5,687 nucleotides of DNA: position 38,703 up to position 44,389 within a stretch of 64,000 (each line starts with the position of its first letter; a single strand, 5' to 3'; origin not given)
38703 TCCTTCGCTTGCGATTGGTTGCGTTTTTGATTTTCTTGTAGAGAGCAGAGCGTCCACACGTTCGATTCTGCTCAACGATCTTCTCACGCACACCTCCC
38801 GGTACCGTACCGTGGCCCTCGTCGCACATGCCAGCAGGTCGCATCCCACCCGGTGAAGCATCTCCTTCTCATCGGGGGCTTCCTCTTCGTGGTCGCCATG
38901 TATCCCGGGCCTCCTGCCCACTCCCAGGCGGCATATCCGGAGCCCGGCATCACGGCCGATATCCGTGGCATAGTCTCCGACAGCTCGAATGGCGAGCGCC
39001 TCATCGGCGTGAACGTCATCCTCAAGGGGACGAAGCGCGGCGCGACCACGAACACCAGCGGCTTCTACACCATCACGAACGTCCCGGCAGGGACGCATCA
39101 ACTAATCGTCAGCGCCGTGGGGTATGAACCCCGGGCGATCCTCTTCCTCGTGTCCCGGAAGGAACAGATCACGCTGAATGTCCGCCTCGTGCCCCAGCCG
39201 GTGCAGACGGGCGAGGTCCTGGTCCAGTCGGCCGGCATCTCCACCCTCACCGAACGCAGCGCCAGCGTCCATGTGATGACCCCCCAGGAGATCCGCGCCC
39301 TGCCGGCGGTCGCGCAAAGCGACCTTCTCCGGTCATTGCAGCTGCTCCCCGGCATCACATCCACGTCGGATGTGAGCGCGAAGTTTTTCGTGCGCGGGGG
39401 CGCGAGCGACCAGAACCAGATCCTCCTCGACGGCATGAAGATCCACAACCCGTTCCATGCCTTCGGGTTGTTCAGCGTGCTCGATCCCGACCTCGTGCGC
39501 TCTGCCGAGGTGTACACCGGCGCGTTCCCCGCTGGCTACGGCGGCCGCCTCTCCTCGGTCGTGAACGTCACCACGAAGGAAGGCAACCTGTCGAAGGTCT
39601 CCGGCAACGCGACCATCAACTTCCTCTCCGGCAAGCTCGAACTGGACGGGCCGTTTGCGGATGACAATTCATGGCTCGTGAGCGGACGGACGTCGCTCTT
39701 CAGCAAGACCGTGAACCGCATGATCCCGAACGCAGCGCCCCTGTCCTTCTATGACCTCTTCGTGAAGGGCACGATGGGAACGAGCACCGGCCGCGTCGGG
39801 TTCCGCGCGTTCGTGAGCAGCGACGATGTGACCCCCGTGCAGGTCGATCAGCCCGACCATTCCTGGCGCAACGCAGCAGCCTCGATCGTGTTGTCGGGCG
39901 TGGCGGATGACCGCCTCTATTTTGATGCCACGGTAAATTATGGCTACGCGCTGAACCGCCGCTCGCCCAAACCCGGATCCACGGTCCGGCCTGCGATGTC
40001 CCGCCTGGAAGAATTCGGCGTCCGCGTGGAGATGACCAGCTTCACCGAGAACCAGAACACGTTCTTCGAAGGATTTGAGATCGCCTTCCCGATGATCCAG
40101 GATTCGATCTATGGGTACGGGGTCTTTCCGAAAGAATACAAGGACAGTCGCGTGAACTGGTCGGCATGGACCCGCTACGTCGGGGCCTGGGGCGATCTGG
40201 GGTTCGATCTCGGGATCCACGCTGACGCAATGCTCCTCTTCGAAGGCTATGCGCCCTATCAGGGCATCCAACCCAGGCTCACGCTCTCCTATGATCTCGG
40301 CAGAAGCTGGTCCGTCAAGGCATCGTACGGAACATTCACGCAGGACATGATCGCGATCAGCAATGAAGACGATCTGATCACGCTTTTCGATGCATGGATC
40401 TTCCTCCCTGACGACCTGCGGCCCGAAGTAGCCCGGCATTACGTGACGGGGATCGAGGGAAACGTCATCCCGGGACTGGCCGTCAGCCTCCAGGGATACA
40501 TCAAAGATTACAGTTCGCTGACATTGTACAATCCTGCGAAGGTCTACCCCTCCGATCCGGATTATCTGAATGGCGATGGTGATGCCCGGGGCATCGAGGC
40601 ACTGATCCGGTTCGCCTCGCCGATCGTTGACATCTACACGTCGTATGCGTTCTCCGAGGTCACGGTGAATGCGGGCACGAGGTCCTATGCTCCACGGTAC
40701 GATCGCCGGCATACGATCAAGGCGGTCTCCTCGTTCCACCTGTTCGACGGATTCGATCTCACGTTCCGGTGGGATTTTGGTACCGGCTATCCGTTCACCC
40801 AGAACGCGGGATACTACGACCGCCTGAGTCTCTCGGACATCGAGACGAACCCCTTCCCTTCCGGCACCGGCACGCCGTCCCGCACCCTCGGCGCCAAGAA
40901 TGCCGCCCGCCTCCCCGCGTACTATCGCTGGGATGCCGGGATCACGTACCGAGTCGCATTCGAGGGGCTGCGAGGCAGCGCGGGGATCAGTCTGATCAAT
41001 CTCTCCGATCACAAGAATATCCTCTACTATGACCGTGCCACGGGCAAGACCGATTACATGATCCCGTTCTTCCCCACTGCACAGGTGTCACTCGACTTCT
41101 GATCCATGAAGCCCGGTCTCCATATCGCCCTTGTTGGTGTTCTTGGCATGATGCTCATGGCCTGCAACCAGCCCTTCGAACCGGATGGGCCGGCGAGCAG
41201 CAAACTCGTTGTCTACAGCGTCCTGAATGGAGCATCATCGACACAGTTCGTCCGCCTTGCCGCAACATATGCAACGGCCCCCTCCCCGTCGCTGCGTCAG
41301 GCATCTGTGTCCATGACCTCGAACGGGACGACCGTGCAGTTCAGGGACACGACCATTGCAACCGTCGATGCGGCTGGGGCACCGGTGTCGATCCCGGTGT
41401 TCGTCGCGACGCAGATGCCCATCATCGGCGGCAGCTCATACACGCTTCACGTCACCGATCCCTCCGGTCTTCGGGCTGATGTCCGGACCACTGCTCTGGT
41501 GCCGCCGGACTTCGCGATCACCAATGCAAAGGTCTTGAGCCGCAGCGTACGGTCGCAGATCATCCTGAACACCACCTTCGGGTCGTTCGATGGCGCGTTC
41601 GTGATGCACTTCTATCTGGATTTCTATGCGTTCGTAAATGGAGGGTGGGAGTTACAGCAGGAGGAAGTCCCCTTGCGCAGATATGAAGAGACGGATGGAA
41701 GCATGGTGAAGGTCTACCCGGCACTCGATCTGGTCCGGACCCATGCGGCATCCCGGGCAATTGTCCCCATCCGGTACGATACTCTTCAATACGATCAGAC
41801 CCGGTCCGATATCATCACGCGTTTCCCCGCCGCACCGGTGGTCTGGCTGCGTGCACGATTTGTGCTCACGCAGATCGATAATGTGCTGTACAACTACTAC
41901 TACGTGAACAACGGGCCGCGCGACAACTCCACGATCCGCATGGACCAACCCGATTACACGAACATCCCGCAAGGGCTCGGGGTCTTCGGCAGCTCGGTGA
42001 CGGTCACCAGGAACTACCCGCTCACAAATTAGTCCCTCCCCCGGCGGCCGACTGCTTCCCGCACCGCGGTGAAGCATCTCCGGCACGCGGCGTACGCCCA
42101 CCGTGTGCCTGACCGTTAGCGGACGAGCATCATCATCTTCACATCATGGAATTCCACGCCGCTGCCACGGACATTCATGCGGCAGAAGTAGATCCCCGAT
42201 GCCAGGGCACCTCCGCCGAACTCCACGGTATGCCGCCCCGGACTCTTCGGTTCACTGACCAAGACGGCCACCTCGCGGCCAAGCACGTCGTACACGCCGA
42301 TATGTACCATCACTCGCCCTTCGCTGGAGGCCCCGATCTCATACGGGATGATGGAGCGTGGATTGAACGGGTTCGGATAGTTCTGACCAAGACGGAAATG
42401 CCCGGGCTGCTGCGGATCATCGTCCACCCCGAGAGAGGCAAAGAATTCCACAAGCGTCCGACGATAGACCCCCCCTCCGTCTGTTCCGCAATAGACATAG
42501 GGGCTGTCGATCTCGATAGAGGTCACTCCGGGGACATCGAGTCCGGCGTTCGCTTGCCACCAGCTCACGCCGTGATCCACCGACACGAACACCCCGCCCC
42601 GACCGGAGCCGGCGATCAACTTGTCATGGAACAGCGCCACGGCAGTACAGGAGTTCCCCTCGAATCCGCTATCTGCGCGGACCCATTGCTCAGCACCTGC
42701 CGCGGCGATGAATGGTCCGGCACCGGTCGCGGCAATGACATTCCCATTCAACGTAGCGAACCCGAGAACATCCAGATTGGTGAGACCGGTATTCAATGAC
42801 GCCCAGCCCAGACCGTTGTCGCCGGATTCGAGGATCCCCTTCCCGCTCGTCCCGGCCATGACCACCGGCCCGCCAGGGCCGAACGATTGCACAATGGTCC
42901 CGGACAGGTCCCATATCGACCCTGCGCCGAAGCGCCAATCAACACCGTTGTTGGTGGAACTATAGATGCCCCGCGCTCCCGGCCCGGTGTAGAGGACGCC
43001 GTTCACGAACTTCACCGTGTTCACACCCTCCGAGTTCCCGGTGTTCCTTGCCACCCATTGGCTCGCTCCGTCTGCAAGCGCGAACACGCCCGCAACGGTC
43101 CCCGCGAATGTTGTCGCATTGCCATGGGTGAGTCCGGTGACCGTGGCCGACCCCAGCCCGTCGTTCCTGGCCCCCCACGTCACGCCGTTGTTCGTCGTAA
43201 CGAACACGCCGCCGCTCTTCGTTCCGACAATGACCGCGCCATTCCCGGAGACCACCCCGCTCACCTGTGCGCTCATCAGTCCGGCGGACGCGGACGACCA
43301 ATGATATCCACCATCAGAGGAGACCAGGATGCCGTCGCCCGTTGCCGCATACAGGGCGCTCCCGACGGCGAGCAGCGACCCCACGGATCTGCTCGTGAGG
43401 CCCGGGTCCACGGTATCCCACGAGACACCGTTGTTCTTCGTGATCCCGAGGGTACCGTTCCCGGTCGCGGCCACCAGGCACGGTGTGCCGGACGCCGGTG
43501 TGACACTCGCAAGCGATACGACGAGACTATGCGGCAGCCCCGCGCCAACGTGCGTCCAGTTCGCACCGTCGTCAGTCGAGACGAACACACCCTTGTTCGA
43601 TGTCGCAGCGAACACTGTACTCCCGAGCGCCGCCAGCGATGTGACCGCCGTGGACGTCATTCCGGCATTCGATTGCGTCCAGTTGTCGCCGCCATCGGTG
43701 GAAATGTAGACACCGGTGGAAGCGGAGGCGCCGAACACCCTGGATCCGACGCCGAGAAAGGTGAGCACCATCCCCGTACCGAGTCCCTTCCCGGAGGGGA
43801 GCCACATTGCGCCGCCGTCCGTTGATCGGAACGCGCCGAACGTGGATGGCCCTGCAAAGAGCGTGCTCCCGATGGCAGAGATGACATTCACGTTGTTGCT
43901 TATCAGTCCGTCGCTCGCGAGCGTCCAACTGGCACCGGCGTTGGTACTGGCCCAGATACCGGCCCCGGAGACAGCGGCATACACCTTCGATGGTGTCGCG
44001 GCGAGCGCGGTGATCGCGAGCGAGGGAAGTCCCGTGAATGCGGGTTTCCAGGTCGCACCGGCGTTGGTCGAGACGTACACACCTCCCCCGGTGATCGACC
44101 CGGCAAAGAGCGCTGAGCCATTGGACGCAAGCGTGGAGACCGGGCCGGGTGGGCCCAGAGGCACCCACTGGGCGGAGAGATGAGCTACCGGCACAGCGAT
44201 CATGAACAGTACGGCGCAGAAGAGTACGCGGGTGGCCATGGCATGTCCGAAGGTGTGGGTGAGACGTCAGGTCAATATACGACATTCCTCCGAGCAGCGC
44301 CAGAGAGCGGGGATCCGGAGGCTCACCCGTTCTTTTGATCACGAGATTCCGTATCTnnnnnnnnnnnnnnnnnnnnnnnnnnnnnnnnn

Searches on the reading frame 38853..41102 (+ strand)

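Call 57: search_protein_families(library=pfam, proteins=[window:38853-41102:+], max_evalue=0.00001)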
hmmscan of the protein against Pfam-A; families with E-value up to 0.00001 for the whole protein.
window:38853-41102:+ (749 aa): 3 families
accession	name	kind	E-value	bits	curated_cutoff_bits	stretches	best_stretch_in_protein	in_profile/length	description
PF13715.12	CarbopepD_reg_2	-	1.7e-20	73.3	32.2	1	37-124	1-88/88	CarboxypepD_reg-like domain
PF13620.12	CarboxypepD_reg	-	2.6e-16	60.2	32.3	1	37-112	2-81/82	Carboxypeptidase regulatory-like domain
PF07715.20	Plug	-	1.8e-13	51.4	23.9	1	134-232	4-102/107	TonB-dependent Receptor Plug Domain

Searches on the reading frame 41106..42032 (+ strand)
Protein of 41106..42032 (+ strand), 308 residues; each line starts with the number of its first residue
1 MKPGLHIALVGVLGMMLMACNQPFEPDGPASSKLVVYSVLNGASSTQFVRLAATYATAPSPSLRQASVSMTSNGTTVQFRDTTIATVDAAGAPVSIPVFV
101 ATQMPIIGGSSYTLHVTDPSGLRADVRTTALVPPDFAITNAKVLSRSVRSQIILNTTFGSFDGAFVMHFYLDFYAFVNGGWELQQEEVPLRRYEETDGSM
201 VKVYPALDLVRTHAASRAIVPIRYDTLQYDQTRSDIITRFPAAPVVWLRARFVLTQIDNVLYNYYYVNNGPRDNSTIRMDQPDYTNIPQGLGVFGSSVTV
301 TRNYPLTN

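Call 57: search_protein_families(library=pfam, proteins=[window:41106-42032:+], max_evalue=0.00001)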
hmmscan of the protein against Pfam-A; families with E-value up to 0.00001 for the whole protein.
window:41106-42032:+ (308 aa): 1 family
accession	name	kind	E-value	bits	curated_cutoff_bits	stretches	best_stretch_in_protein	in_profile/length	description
PF14054.11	DUF4249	-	2.8e-11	43.9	28.5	1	22-301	2-267/269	Domain of unknown function (DUF4249)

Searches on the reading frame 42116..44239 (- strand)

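Call 57: search_protein_families(library=pfam, proteins=[window:42116-44239:-], max_evalue=0.00001)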
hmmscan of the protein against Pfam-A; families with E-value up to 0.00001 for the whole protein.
window:42116-44239:- (707 aa): 3 families
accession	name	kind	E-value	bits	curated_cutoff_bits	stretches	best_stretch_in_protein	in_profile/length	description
PF15902.12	Sortilin-Vps10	-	2.5e-14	53.4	33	1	177-280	3-115/446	Sortilin, neurotensin receptor 3,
PF19755.4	DUF6242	-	1.6e-10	41.6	29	0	168-228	157-217/217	Domain of unknown function (DUF6242)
PF02012.26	BNR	-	5.2e-09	35.2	27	0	178-188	1-11/12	BNR/Asp-box repeat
